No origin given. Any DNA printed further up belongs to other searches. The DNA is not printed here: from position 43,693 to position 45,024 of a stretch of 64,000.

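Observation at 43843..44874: Kinase-less PASTA protein in the position where PASTA Ser/Thr kinase (PrkC/PknB) usually sits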

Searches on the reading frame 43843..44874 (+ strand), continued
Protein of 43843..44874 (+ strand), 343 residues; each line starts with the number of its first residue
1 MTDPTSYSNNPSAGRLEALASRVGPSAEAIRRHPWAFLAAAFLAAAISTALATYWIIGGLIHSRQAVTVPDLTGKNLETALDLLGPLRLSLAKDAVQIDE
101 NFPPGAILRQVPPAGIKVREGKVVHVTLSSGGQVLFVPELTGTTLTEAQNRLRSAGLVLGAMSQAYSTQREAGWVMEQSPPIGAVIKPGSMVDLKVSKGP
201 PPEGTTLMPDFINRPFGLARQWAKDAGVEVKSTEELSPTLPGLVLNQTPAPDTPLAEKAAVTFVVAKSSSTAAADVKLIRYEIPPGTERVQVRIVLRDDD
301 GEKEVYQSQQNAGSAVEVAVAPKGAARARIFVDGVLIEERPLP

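Call 73: search_protein_families(library=pfam, proteins=[L024:2367-4016:+, L024:4095-5828:+, L024:5860-6354:+, L024:6326-6901:+, L024:6965-7966:+, L020:6409-6888:+, L020:6955-7965:+, L035:6648-7652:+, L014:1847-4387:+, L014:4398-5579:+], max_evalue=0.0001)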
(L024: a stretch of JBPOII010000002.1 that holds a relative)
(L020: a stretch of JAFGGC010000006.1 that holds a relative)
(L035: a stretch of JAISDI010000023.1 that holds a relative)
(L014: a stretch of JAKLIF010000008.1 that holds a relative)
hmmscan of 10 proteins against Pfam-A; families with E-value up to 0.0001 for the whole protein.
L024:2367-4016:+ (549 aa): 2 families
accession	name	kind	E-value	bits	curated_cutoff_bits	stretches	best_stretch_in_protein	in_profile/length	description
PF00920.27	ILVD_EDD_N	-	2.5e-127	424.9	27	1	31-342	1-312/316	Dihydroxy-acid/6-phosphogluconate dehydratase N-terminal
PF24877.1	ILV_EDD_C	-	3.7e-77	258.5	27.7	1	360-546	6-191/191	Dihydroxy-acid/6-phosphogluconate dehydratase C-terminal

L024:4095-5828:+ (577 aa): 3 families
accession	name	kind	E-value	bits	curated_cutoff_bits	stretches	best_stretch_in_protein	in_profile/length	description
PF02775.26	TPP_enzyme_C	-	1.2e-51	175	21.9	1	384-550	2-151/151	Thiamine pyrophosphate enzyme, C-terminal TPP binding domain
PF00205.28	TPP_enzyme_M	-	5.7e-47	159.3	30.4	1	192-326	1-136/137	Thiamine pyrophosphate enzyme, central domain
PF02776.23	TPP_enzyme_N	-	1.4e-41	141.5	26.8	1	4-118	2-118/119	Thiamine pyrophosphate enzyme, N-terminal TPP binding domain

L024:5860-6354:+ (164 aa): 5 families
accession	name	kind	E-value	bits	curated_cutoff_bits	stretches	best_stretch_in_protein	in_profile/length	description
PF10369.15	ALS_ss_C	-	2.5e-32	111.2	23.2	1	88-161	1-74/74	Small subunit of acetolactate synthase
PF22629.2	ACT_AHAS_ss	-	5.1e-28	97.5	27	1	9-76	1-67/67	AHAS small subunit-like ACT domain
PF01842.31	ACT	-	2.7e-17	62.6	27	1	7-72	1-65/66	ACT domain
PF13710.12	ACT_5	-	5.8e-17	61.7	27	1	18-77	4-62/62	ACT domain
PF13291.12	ACT_4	-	5.6e-06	27.4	27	1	9-77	9-78/80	ACT domain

L024:6326-6901:+ (191 aa): 0 families

L024:6965-7966:+ (333 aa): 5 families
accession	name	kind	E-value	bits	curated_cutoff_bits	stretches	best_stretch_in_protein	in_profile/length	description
PF07991.19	KARI_N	-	1.6e-77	259.2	20.6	1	18-181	2-165/165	Acetohydroxy acid isomeroreductase, NADPH-binding domain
PF01450.25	KARI_C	-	1.5e-63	213.9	29.1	1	187-330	1-144/144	Ketol-acid reductoisomerase, C-terminal domain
PF02826.25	2-Hacid_dh_C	-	5.7e-08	32.8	25.1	1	17-106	33-122/178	D-isomer specific 2-hydroxyacid dehydrogenase, NAD binding domain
PF03807.23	F420_oxidored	-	3.4e-06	28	21.6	1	22-108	1-90/94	NADP oxidoreductase coenzyme F420-dependent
PF03446.21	NAD_binding_2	-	1.9e-05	25.2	21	1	22-107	1-89/161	NAD binding domain of 6-phosphogluconate dehydrogenase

L020:6409-6888:+ (159 aa): 5 families
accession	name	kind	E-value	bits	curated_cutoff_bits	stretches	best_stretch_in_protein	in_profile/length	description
PF10369.15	ALS_ss_C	-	3.5e-32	110.7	23.2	1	84-157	1-74/74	Small subunit of acetolactate synthase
PF22629.2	ACT_AHAS_ss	-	2.7e-27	95.2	27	1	5-72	1-67/67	AHAS small subunit-like ACT domain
PF13710.12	ACT_5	-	7.4e-18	64.6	27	1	14-73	4-62/62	ACT domain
PF01842.31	ACT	-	2.2e-17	62.9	27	1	3-68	1-65/66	ACT domain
PF13291.12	ACT_4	-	4.3e-05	24.6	27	1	4-73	8-78/80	ACT domain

L020:6955-7965:+ (336 aa): 6 families
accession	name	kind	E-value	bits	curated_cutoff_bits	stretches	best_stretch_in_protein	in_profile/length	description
PF07991.19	KARI_N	-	6.7e-73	244.1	20.6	1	18-182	1-165/165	Acetohydroxy acid isomeroreductase, NADPH-binding domain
PF01450.25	KARI_C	-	1.1e-63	214.3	29.1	1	188-331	1-144/144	Ketol-acid reductoisomerase, C-terminal domain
PF02826.25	2-Hacid_dh_C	-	5.9e-08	32.7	25.1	1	13-88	28-102/178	D-isomer specific 2-hydroxyacid dehydrogenase, NAD binding domain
PF03807.23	F420_oxidored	-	1.2e-07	32.6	21.6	1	23-102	1-82/94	NADP oxidoreductase coenzyme F420-dependent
PF03446.21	NAD_binding_2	-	5.5e-06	26.9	21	1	23-107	1-88/161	NAD binding domain of 6-phosphogluconate dehydrogenase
PF00670.27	AdoHcyase_NAD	-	2.6e-05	24.8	27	1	18-81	20-82/162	S-adenosyl-L-homocysteine hydrolase, NAD binding domain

L035:6648-7652:+ (334 aa): 5 families
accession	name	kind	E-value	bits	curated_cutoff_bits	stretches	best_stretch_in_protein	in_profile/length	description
PF07991.19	KARI_N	-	6.3e-77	257.2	20.6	1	18-181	2-165/165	Acetohydroxy acid isomeroreductase, NADPH-binding domain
PF01450.25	KARI_C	-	6.5e-61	205.3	29.1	1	187-330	1-144/144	Ketol-acid reductoisomerase, C-terminal domain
PF02826.25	2-Hacid_dh_C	-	4.9e-09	36.3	25.1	1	10-106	26-122/178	D-isomer specific 2-hydroxyacid dehydrogenase, NAD binding domain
PF03807.23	F420_oxidored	-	2.1e-07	31.9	21.6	1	22-108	1-90/94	NADP oxidoreductase coenzyme F420-dependent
PF03446.21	NAD_binding_2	-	5.5e-07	30.2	21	1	22-107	1-89/161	NAD binding domain of 6-phosphogluconate dehydrogenase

L014:1847-4387:+ (846 aa): 5 families
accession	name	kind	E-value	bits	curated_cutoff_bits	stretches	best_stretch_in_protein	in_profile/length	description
PF13646.12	HEAT_2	-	3.5e-25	88.5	27.7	2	720-791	3-75/88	HEAT repeats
PF03130.22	HEAT_PBS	-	3e-13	49.2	20.9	0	805-829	1-25/27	PBS lyase HEAT-like repeat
PF00514.29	Arm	-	5.4e-08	33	20.6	1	746-775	11-40/41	Armadillo/beta-catenin-like repeat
PF02985.28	HEAT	-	2.3e-06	27.8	23.5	0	749-775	2-28/31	HEAT repeat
PF13513.12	HEAT_EZ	-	1e-05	26.3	27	0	747-774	28-55/55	HEAT-like repeat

L014:4398-5579:+ (393 aa): 4 families
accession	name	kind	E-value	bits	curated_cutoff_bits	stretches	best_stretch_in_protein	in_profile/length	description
PF00515.34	TPR_1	-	1.7e-07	31.2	27.8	0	302-327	3-28/34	Tetratricopeptide repeat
PF13174.12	TPR_6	-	1.9e-07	31.7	26.3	0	303-329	3-29/33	Tetratricopeptide repeat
PF07719.23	TPR_2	-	8.2e-07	29.1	27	0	302-327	3-28/34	Tetratricopeptide repeat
PF13424.12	TPR_12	-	1e-05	26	30.1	1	305-368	8-75/77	Tetratricopeptide repeat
